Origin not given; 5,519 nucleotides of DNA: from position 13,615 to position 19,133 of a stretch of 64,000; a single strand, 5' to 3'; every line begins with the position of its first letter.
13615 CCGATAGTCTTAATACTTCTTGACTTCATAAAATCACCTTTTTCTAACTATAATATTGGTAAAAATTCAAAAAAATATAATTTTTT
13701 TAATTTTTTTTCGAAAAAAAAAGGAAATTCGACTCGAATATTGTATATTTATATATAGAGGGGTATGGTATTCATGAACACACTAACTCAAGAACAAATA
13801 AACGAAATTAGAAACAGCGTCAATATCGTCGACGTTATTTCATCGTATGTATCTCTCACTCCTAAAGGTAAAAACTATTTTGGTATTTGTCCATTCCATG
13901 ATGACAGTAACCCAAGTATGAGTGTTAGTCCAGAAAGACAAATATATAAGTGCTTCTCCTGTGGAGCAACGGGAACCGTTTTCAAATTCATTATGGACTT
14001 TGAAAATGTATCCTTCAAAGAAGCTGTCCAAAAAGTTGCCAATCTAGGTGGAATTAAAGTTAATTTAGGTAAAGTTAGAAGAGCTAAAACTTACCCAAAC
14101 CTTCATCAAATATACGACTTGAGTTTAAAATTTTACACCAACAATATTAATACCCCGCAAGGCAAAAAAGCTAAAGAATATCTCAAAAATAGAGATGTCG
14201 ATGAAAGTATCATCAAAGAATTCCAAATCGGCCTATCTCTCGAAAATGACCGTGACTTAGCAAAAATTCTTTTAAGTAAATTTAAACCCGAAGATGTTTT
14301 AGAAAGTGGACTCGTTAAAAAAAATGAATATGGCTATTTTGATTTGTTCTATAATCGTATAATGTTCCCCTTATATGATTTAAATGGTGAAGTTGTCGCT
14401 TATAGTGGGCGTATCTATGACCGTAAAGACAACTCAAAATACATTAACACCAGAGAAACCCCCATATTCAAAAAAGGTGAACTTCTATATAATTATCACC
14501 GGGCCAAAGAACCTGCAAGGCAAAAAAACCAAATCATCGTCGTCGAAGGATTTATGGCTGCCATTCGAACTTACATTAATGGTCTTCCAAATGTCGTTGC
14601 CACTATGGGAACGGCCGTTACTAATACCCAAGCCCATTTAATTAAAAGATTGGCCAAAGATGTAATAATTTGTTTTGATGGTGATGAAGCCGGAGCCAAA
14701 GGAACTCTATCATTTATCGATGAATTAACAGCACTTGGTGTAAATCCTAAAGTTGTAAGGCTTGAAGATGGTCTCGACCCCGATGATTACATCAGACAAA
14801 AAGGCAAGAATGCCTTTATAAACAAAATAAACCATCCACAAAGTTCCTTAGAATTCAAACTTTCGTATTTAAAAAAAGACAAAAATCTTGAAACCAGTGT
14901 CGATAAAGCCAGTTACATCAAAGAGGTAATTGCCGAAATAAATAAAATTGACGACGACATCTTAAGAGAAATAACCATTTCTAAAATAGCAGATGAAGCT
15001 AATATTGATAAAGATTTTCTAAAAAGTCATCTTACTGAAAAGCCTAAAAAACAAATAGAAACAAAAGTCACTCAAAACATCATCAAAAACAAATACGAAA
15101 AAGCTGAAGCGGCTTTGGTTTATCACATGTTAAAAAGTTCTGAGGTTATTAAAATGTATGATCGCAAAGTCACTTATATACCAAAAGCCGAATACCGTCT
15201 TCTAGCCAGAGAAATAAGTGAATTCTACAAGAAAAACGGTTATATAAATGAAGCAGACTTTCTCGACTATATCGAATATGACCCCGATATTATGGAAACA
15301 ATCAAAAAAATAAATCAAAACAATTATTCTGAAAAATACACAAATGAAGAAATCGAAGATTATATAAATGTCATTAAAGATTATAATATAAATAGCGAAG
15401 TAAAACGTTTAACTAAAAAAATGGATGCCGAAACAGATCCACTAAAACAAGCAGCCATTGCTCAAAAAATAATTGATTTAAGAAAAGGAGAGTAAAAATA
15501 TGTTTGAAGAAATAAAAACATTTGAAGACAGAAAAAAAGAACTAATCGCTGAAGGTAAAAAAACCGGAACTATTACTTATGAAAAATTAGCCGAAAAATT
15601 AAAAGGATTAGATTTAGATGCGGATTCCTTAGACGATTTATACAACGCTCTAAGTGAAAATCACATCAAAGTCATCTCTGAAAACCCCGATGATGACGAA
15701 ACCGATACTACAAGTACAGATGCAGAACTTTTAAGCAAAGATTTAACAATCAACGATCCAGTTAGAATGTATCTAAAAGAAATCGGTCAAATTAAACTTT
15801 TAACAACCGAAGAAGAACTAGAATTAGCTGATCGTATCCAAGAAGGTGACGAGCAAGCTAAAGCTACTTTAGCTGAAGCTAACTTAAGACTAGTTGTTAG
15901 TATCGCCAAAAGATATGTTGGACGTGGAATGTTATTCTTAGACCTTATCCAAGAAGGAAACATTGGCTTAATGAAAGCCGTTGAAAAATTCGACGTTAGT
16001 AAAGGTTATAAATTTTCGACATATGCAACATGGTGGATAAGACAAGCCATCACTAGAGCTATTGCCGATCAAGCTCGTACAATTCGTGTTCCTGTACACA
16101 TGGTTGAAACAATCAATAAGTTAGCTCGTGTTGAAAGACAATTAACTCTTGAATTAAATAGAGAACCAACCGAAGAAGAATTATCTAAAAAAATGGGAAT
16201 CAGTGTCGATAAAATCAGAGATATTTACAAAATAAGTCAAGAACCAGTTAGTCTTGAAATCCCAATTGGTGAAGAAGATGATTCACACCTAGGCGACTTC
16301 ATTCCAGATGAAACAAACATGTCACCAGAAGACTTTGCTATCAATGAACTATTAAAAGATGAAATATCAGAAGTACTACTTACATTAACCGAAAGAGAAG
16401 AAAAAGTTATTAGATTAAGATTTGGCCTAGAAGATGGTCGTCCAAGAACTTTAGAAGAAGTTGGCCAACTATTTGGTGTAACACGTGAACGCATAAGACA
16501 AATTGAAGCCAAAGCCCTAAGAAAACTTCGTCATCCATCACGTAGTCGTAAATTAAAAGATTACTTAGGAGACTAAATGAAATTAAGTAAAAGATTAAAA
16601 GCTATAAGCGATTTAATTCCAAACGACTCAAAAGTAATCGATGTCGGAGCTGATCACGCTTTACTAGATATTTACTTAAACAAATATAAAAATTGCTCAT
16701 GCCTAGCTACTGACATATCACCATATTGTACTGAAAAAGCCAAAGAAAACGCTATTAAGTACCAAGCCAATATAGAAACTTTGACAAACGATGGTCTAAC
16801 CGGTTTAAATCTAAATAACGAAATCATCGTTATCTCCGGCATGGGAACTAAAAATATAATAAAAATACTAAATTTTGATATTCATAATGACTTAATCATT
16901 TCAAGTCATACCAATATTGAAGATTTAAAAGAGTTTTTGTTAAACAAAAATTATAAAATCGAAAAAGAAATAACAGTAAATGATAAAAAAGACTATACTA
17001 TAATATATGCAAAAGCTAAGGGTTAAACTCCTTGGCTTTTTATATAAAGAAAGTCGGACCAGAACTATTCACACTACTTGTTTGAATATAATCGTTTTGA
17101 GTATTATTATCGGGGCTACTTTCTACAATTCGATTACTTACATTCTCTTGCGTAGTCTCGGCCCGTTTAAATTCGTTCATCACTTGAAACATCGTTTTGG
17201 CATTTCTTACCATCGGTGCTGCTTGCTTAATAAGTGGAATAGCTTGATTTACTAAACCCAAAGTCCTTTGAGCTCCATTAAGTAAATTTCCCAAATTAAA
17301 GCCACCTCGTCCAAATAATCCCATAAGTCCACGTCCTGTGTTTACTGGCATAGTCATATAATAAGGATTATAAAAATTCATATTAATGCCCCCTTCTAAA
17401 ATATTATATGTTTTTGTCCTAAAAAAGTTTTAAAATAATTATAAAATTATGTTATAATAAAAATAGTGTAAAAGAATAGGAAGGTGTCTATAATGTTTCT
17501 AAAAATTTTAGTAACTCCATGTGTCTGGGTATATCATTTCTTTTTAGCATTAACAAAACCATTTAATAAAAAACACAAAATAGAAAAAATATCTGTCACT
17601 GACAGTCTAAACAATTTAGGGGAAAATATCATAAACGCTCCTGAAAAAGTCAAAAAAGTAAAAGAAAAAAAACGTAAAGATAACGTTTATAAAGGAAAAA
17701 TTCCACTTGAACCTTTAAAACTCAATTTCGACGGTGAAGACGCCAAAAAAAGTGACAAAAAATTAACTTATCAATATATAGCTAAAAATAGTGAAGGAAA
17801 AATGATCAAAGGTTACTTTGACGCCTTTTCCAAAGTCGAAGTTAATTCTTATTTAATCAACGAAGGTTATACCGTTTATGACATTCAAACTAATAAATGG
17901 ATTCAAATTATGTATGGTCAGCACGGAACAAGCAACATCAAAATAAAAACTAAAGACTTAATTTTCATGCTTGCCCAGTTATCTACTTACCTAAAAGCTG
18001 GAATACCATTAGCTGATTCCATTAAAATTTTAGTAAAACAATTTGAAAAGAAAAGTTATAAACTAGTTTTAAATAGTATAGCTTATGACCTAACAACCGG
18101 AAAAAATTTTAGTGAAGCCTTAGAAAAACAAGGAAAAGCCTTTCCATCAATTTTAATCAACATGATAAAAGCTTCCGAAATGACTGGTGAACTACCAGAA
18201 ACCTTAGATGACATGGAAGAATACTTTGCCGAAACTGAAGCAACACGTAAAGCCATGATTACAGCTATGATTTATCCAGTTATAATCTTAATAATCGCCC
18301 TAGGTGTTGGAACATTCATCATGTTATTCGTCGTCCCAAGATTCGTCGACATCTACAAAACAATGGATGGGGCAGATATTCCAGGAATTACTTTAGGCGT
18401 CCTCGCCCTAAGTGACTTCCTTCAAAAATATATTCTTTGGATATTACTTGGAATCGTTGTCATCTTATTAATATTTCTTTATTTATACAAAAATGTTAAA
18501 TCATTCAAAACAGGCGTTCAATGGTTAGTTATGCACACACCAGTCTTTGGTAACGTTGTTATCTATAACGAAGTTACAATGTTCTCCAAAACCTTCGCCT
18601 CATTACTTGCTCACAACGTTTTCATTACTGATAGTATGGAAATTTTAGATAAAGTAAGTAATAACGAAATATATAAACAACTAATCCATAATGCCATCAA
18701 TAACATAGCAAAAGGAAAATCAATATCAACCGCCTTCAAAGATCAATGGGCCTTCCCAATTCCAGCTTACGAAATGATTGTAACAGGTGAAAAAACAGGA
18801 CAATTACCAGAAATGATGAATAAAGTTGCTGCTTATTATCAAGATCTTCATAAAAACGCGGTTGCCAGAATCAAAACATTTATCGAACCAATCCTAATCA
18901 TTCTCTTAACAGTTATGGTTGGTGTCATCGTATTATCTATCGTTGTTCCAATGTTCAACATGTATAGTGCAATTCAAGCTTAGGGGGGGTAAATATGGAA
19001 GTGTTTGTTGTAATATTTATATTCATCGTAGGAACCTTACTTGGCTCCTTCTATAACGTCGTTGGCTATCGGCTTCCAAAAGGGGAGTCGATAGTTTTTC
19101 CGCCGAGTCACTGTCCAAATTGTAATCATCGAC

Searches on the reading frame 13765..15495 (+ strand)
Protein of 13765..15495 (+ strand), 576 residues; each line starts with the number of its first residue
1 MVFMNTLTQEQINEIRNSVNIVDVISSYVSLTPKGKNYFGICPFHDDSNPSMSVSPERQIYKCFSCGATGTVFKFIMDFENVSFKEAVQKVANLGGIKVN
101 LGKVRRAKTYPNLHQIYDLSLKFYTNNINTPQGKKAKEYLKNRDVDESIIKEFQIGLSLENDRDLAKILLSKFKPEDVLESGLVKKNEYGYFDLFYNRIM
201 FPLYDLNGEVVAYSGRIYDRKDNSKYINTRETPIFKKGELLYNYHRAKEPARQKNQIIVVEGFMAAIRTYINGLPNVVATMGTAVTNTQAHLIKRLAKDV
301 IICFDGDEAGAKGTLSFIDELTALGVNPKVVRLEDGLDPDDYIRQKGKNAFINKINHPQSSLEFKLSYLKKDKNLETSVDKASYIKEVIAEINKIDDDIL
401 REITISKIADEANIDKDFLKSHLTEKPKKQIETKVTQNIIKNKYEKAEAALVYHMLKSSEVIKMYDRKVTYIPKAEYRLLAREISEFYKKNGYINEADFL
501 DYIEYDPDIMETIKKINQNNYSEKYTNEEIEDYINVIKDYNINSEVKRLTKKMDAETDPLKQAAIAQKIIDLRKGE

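Call 43: search_protein_families(library=pfam, proteins=[window:13765-15495:+], max_evalue=0.0001)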
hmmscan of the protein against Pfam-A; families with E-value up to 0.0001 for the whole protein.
window:13765-15495:+ (576 aa): 7 families
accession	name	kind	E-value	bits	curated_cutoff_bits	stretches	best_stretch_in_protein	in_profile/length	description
PF08275.17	DNAG_N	-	6.6e-37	126.9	26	1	123-248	1-128/128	DNA primase catalytic core, N-terminal domain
PF01807.25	Zn_ribbon_DnaG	-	2.9e-35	120.5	24.9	1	8-100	2-94/98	CHC2 zinc finger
PF13155.12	Toprim_2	-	1.7e-17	64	22.1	1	258-343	1-88/88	Toprim-like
PF13662.12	Toprim_4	-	1.7e-12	47.8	25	1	255-331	1-84/85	Toprim domain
PF10410.14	DnaB_bind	-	3.8e-12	46.7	20.6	1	363-417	2-56/56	DnaB-helicase binding domain of primase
PF13362.12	Toprim_3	-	1.2e-08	35.7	27.2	1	257-348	2-94/95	Toprim domain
PF01751.28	Toprim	-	2.8e-08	34.3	23.1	1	256-322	1-81/96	Toprim domain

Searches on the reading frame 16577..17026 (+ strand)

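Call 43: search_protein_families(library=pfam, proteins=[window:16577-17026:+], max_evalue=0.0001)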
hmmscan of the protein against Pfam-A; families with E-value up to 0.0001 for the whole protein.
window:16577-17026:+ (149 aa): 2 families
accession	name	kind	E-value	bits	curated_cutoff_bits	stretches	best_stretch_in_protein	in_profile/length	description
PF12847.13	Methyltransf_18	-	3.6e-30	105.4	27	1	3-143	1-151/151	Methyltransferase domain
PF04816.18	TrmK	-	2.9e-20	73.1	27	1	21-147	2-139/205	tRNA (adenine(22)-N(1))-methyltransferase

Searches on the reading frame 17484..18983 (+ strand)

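Call 43: search_protein_families(library=pfam, proteins=[window:17484-18983:+], max_evalue=0.0001)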
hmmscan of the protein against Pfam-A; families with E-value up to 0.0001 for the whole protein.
window:17484-18983:+ (499 aa): 1 family
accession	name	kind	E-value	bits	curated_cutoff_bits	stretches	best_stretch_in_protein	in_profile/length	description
PF00482.28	T2SSF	-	1.7e-50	170.6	25.2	2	163-285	2-125/125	Type II secretion system (T2SS), protein F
